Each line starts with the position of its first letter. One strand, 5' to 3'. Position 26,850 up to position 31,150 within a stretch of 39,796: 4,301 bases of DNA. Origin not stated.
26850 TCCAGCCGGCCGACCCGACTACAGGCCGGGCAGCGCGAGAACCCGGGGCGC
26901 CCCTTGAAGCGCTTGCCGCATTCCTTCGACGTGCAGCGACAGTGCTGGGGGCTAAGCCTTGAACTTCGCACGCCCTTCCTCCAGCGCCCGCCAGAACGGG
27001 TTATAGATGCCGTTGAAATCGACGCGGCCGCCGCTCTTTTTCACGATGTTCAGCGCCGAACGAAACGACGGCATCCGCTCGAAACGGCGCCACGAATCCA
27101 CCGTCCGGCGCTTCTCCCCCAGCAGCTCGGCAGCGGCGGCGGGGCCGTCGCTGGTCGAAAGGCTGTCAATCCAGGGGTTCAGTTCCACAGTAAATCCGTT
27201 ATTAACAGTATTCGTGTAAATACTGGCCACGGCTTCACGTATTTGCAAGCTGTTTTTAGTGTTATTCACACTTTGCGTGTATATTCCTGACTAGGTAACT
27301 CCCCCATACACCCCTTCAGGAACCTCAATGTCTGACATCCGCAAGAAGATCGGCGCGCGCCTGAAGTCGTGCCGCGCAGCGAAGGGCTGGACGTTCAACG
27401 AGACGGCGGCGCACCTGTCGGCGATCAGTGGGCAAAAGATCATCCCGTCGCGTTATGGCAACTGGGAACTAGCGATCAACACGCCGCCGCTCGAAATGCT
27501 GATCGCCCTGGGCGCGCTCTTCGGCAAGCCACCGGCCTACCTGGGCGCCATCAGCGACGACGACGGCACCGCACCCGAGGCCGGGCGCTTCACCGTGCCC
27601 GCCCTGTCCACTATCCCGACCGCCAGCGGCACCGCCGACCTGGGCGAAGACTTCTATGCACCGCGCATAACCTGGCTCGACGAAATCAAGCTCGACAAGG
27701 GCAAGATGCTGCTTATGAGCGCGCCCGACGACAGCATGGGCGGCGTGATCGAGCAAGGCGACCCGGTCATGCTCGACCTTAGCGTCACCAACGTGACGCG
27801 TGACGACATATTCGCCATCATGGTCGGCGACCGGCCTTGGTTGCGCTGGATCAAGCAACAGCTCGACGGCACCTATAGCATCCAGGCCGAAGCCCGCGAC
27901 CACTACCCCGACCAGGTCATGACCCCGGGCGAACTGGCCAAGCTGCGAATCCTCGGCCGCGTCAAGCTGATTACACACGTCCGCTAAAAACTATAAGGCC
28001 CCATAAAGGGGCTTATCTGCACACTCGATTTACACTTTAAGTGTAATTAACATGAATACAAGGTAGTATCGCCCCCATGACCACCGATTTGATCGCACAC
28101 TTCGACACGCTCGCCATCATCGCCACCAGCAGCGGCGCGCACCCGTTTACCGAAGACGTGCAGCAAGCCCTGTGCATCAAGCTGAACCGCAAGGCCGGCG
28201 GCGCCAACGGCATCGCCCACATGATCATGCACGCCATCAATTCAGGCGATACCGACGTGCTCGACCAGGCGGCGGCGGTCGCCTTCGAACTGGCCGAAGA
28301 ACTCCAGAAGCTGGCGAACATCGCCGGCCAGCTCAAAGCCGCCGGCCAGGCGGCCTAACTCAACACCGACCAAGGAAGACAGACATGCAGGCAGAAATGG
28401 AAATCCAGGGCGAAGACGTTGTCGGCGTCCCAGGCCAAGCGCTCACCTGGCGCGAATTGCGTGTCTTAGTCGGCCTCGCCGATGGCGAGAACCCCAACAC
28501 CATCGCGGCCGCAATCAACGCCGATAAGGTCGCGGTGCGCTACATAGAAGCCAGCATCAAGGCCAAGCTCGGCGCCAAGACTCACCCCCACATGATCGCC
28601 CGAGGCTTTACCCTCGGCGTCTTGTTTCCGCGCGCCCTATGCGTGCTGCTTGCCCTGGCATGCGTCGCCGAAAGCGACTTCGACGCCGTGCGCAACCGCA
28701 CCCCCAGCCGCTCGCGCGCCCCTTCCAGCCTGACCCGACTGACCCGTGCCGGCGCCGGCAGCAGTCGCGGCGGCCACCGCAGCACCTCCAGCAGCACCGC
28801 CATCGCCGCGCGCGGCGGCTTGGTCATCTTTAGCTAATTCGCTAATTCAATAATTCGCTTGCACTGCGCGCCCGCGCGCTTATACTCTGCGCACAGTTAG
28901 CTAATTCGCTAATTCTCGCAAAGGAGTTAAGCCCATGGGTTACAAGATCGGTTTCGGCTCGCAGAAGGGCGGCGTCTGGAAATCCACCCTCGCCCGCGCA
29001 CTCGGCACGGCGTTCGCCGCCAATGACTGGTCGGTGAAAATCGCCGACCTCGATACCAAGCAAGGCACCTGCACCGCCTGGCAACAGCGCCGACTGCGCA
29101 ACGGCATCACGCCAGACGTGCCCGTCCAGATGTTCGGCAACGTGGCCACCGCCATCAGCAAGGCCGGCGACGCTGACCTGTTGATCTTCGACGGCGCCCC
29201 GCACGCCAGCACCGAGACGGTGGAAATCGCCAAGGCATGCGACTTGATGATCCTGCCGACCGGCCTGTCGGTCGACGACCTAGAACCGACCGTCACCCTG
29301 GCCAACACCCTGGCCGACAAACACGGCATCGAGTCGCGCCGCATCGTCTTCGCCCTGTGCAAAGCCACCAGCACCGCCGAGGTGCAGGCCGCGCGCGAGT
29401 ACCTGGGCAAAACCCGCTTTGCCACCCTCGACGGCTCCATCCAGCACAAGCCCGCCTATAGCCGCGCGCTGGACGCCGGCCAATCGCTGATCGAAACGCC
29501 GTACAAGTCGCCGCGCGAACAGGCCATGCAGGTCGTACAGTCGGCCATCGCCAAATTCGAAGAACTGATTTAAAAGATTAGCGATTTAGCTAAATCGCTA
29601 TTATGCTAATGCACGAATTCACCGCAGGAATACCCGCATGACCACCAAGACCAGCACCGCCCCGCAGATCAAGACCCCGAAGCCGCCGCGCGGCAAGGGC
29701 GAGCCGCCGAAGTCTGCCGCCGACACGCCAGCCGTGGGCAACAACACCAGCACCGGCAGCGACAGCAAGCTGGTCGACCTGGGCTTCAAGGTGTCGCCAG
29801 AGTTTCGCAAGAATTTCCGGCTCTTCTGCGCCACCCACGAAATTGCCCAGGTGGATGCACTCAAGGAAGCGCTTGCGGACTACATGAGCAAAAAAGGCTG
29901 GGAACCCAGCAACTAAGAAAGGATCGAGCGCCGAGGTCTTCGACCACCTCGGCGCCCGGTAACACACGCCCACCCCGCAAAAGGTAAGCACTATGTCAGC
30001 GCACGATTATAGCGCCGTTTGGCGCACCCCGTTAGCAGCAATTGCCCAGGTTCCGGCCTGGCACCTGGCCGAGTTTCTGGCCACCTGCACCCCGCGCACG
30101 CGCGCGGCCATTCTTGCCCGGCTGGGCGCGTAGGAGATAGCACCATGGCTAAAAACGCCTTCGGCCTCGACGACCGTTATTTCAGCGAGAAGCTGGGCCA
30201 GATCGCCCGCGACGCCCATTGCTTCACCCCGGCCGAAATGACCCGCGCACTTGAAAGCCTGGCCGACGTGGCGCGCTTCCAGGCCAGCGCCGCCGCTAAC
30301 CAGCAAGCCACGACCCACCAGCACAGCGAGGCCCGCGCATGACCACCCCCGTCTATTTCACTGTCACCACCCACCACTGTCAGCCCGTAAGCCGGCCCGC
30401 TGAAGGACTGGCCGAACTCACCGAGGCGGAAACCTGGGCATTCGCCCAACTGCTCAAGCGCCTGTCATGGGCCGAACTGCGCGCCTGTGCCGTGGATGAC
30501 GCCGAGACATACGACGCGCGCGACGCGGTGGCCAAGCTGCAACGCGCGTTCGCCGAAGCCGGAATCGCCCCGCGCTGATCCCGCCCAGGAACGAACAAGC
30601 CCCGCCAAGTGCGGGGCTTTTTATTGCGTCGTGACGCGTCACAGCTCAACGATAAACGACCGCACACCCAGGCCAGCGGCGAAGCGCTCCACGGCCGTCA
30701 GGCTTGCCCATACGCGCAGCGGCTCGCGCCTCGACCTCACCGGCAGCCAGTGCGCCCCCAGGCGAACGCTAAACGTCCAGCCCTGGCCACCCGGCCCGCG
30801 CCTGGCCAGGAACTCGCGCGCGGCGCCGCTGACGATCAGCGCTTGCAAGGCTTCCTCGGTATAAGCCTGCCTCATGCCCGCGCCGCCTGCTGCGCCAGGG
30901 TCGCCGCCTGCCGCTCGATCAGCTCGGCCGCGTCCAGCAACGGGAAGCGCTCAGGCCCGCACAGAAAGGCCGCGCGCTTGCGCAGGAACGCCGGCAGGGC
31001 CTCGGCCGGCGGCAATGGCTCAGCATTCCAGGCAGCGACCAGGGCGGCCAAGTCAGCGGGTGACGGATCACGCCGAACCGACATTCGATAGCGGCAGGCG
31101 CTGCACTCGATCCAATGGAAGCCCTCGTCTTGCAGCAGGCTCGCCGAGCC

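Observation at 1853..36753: AT-rich 8-bp-periodic box arrays at eight intergenic loci across the phage genome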

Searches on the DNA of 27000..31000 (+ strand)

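Call 3: search_dna_similar(query=window:27000-31000:+, collection=phages, mode=near, max_rows=20)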
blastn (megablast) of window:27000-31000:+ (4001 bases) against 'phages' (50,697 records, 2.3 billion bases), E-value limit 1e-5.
No match.

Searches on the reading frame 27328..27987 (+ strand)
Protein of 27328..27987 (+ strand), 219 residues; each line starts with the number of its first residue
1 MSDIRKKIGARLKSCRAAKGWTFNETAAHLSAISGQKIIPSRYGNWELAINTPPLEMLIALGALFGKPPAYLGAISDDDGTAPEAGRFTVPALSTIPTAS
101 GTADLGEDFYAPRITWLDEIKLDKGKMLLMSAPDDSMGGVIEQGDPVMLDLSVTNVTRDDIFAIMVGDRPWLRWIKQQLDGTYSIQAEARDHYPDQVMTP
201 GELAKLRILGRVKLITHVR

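Call 25: search_protein_families(library=phrogs, proteins=[window:27328-27987:+], max_evalue=0.001)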
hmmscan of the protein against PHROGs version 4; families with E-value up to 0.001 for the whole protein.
window:27328-27987:+ (219 aa): 3 families
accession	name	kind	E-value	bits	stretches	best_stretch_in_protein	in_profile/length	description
phrog_4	-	transcription regulation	3e-18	67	1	4-215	129-335/400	transcriptional repressor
phrog_6201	-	transcription regulation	1.5e-09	38.8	1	117-214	18-113/121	CI-like repressor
phrog_8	-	transcription regulation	1.1e-05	26.1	1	3-119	72-150/346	transcriptional regulator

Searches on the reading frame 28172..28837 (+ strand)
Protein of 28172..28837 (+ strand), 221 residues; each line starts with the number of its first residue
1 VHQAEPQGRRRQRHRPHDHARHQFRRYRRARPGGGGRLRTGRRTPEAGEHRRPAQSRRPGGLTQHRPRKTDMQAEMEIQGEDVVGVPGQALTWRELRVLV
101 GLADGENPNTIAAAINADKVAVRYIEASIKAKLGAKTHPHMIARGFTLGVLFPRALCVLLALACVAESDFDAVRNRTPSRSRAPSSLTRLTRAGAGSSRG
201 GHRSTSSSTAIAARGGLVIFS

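Call 6: search_protein_families(library=pfam, proteins=[window:28172-28837:+], max_evalue=0.01)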
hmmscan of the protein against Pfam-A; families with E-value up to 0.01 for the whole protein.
window:28172-28837:+ (221 aa): 1 family
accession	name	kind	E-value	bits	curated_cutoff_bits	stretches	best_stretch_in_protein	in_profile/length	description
PF00196.25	GerE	-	0.00019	21.4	23.5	1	90-140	2-52/57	Bacterial regulatory proteins, luxR family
